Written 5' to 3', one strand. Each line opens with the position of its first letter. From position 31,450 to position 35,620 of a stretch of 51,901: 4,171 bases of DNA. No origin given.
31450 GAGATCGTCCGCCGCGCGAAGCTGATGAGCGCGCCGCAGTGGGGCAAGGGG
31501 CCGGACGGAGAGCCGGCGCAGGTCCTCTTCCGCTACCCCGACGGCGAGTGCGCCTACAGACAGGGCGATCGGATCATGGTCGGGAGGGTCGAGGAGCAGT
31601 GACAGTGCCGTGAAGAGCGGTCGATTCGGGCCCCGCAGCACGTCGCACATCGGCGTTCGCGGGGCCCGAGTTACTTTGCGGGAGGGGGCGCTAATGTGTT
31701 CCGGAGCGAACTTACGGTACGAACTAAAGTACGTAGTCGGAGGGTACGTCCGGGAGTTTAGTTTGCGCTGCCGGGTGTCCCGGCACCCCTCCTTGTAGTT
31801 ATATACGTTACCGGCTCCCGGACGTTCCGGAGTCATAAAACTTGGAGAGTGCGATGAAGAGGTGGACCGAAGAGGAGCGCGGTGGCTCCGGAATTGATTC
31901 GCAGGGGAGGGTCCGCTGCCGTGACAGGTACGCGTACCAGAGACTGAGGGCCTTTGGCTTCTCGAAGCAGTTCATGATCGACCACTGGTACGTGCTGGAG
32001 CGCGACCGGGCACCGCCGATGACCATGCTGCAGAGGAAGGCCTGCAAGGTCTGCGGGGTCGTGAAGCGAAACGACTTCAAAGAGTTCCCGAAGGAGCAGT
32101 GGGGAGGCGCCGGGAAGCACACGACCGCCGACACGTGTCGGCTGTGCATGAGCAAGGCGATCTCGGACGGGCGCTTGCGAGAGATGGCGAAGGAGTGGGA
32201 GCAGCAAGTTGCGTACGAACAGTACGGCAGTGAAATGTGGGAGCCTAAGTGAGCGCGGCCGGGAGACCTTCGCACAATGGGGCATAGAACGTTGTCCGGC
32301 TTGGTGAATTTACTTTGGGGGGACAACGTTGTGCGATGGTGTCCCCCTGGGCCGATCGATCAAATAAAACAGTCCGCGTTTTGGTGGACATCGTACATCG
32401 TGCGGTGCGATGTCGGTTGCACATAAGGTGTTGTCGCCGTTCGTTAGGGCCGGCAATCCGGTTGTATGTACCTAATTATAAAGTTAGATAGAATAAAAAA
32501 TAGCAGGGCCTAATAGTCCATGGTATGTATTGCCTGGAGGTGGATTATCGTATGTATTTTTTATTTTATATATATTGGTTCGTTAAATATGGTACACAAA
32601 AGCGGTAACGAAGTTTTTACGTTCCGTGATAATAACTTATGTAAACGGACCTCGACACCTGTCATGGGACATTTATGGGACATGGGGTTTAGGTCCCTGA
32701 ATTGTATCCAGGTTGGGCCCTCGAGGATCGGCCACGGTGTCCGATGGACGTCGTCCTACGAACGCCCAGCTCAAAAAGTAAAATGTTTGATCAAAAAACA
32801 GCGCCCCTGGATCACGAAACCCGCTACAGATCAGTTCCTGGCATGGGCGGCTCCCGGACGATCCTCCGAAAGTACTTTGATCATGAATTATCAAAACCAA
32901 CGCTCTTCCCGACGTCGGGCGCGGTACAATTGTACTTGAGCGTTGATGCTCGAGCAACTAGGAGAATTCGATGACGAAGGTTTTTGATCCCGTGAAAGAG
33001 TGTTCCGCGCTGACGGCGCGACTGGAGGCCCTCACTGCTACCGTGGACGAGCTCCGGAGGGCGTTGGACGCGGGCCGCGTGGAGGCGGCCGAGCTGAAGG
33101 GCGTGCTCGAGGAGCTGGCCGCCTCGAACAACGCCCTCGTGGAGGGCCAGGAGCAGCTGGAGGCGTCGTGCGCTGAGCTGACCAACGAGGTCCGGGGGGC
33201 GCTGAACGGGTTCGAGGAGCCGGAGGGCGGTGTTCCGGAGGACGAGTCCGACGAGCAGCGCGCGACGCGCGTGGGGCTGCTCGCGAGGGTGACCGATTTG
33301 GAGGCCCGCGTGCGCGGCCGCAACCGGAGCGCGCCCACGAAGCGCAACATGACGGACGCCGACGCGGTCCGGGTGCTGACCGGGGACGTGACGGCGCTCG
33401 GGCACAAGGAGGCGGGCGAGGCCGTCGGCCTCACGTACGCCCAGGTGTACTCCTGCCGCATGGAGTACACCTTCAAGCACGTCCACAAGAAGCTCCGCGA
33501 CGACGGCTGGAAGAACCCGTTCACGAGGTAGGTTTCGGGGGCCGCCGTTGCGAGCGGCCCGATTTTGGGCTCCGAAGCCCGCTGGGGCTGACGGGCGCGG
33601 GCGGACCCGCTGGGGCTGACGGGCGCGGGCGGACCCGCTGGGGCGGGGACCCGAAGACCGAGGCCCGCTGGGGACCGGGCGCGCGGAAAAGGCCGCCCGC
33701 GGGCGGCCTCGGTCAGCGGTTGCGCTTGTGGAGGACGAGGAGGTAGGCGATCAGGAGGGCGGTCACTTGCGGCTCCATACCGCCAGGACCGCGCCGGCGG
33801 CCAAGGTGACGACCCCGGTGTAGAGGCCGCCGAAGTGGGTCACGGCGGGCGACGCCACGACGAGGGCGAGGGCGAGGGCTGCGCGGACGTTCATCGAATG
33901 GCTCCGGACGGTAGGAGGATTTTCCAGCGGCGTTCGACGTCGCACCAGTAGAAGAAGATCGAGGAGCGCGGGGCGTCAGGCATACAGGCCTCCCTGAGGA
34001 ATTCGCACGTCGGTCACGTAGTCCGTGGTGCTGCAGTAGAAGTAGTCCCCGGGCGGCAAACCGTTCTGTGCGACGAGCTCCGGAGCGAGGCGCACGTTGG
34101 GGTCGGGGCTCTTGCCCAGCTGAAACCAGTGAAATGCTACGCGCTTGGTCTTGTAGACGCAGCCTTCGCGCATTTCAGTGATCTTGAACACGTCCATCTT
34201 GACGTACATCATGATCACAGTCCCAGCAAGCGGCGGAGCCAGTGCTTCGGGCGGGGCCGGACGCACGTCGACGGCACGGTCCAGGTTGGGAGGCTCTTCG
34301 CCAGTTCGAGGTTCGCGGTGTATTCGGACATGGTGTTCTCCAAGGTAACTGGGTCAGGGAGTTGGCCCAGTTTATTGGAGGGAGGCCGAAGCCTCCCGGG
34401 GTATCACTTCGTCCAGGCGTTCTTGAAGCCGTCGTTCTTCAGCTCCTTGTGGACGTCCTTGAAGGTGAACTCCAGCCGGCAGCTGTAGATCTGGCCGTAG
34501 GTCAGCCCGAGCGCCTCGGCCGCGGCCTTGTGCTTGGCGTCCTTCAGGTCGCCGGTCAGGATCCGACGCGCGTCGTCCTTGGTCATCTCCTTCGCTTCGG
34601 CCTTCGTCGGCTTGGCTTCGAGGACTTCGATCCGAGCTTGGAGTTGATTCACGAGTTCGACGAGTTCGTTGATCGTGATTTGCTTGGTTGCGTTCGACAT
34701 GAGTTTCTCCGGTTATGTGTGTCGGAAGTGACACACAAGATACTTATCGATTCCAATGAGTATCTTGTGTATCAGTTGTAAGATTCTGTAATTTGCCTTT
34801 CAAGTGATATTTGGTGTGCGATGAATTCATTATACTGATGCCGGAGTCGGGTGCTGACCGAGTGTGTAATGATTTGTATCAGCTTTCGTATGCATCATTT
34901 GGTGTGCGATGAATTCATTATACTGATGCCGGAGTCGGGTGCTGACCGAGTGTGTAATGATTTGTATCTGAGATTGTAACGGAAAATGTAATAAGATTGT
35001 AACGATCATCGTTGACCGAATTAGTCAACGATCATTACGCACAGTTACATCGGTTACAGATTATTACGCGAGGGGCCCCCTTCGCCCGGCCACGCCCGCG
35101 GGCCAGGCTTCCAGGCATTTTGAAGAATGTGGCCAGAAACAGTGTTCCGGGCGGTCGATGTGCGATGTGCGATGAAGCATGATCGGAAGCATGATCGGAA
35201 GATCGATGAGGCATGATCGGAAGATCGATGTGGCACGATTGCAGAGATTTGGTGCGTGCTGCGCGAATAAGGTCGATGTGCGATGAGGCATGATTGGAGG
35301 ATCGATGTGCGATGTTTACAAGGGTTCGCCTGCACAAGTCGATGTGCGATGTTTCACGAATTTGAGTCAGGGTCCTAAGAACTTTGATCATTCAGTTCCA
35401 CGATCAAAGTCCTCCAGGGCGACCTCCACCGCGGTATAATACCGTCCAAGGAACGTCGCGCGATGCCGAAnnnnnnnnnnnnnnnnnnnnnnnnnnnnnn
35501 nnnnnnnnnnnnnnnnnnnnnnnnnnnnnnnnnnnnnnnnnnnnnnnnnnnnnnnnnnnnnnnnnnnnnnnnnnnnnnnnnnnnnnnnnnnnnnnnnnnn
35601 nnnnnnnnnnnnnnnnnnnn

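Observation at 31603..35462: A 3.9-kb repeat-rich, poorly coding island with the only minus-strand operon: candidate control or origin region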

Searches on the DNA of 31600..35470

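Call 47: search_rna_families(source=window, start=31600, end=35470, threshold=evalue, max_evalue=5)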
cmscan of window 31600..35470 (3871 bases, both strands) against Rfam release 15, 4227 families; matches with E-value up to 5: 2.
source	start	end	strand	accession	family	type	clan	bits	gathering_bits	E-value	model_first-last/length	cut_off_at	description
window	34948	35044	+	RF00361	snoZ119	Gene; snRNA; snoRNA; CD-box;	-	21.6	70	1.6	1-98/98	no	Small nucleolar RNA Z119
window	32512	32573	+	RF01581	RUF6-5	Gene; sRNA;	-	19.2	70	2.6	1-156/156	no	Plasmodium RNA of unknown function RUF6-5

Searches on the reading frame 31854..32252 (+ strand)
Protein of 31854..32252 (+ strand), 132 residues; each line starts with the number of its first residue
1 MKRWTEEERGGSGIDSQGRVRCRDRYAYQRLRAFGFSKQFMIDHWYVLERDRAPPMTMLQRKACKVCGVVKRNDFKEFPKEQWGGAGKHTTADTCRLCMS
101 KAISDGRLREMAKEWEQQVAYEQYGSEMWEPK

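Call 9: search_protein_families(library=pfam, max_evalue=0.01, proteins=[window:31854-32252:+])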
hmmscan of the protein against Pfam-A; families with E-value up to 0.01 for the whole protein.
window:31854-32252:+ (132 aa): 1 family
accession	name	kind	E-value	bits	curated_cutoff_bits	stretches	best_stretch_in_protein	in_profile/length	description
PF18275.7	His_Me_b4a2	-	0.0066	16.9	25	0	61-99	11-47/52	His-Me finger endonuclease beta4-alpha2 domain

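Call 10: search_protein_families(library=phrogs, max_evalue=0.01, proteins=[window:31854-32252:+])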
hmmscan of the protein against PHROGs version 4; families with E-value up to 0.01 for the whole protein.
window:31854-32252:+ (132 aa): 1 family
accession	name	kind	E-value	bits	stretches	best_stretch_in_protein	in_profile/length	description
phrog_1035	-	DNA, RNA and nucleotide metabolism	0.00056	20.9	1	34-109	40-106/271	endonuclease VII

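Call 100: find_homologous_proteins(query=window:31854-32252:+, max_evalue=0.001)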
Query window:31854-32252:+ (132 aa): 3 proteins with E <= 0.001 among 6 candidates.
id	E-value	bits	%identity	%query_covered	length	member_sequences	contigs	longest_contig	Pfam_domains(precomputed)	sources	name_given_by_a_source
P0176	6.9e-87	306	100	100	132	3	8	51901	-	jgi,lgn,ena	-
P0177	5.5e-64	232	79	100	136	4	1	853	-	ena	-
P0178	1.1e-41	160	56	99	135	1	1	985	-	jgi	jgi:hypothetical protein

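Call 101: find_encoding_contigs(protein=P0176, flank=5000, max_places=10)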
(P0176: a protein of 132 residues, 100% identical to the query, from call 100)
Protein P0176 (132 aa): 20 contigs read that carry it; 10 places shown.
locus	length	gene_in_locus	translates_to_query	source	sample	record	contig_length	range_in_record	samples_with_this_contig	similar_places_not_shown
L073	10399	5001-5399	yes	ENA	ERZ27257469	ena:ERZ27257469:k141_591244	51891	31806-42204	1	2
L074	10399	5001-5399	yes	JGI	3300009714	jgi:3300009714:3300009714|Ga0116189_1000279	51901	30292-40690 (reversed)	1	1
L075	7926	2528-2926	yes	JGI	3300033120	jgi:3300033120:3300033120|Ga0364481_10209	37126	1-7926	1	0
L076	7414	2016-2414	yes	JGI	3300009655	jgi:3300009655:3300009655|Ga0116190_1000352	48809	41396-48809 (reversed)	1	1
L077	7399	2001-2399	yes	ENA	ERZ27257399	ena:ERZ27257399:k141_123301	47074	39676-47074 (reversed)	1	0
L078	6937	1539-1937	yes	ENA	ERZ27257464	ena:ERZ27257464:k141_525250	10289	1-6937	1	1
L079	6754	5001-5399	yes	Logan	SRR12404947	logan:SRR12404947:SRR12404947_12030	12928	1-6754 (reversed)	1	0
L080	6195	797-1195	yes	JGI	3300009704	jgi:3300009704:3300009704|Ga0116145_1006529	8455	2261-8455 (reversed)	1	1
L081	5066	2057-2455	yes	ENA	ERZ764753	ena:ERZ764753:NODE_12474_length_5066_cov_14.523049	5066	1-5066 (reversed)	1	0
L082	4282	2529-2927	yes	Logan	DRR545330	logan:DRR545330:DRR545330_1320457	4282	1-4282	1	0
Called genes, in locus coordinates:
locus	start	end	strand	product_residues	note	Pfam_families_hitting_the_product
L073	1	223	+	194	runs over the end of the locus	PF16473:Rv2179c-like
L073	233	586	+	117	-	-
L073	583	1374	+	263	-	PF02511:Thy1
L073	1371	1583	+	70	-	-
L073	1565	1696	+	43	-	-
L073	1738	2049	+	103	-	-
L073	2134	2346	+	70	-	-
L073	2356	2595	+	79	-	-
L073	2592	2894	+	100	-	-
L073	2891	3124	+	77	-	-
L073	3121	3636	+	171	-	-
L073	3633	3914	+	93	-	-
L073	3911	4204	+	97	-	-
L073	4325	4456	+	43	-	-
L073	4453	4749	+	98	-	-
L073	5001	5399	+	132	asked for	-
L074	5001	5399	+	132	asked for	-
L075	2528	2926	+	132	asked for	-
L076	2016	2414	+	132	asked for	-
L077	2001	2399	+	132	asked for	-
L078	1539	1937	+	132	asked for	-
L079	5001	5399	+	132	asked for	-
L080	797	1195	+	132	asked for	-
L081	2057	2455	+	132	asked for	-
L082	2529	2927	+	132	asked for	-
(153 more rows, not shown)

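Call 107: search_protein_families(library=ncbifam, max_evalue=0.01, proteins=[window:31854-32252:+])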
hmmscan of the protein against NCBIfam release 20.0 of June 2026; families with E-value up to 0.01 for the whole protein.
window:31854-32252:+ (132 aa): 0 families

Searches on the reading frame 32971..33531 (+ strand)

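Call 9: search_protein_families(library=pfam, max_evalue=0.01, proteins=[window:32971-33531:+])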
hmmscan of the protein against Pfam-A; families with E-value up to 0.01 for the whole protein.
window:32971-33531:+ (186 aa): 1 family
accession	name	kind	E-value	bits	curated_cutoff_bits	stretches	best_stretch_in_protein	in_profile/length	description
PF17098.10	Wtap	-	0.0094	16.3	35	0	10-76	86-150/155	WTAP/Mum2p family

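Call 10: search_protein_families(library=phrogs, max_evalue=0.01, proteins=[window:32971-33531:+])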
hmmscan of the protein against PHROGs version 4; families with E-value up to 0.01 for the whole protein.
window:32971-33531:+ (186 aa): 2 families
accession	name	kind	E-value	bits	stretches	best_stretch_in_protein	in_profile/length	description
phrog_8369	-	other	0.0072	17.4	0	22-79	56-113/192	hol-like chemotaxis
phrog_22716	-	unknown function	0.0075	17.6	0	83-185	8-106/130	-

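Call 107: search_protein_families(library=ncbifam, max_evalue=0.01, proteins=[window:32971-33531:+])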
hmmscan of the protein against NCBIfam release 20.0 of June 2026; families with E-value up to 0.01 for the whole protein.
window:32971-33531:+ (186 aa): 1 family
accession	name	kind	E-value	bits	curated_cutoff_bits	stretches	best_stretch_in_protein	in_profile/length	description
NF045487.1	ASRP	equivalog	0.0088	14.7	300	0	10-134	171-285/593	archaea-specific SMC-related protein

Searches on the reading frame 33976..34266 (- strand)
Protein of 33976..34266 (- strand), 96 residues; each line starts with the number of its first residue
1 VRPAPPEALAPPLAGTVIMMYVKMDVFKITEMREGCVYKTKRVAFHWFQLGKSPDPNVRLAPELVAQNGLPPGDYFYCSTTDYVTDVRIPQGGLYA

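Call 9: search_protein_families(library=pfam, max_evalue=0.01, proteins=[window:33976-34266:-])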
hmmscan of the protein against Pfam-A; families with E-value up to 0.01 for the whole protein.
window:33976-34266:- (96 aa): 0 families

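Call 10: search_protein_families(library=phrogs, max_evalue=0.01, proteins=[window:33976-34266:-])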
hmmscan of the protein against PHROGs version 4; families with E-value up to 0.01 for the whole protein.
window:33976-34266:- (96 aa): 0 families

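Call 107: search_protein_families(library=ncbifam, max_evalue=0.01, proteins=[window:33976-34212:-])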
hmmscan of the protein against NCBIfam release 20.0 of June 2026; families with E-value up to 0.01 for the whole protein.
window:33976-34212:- (78 aa): 0 families
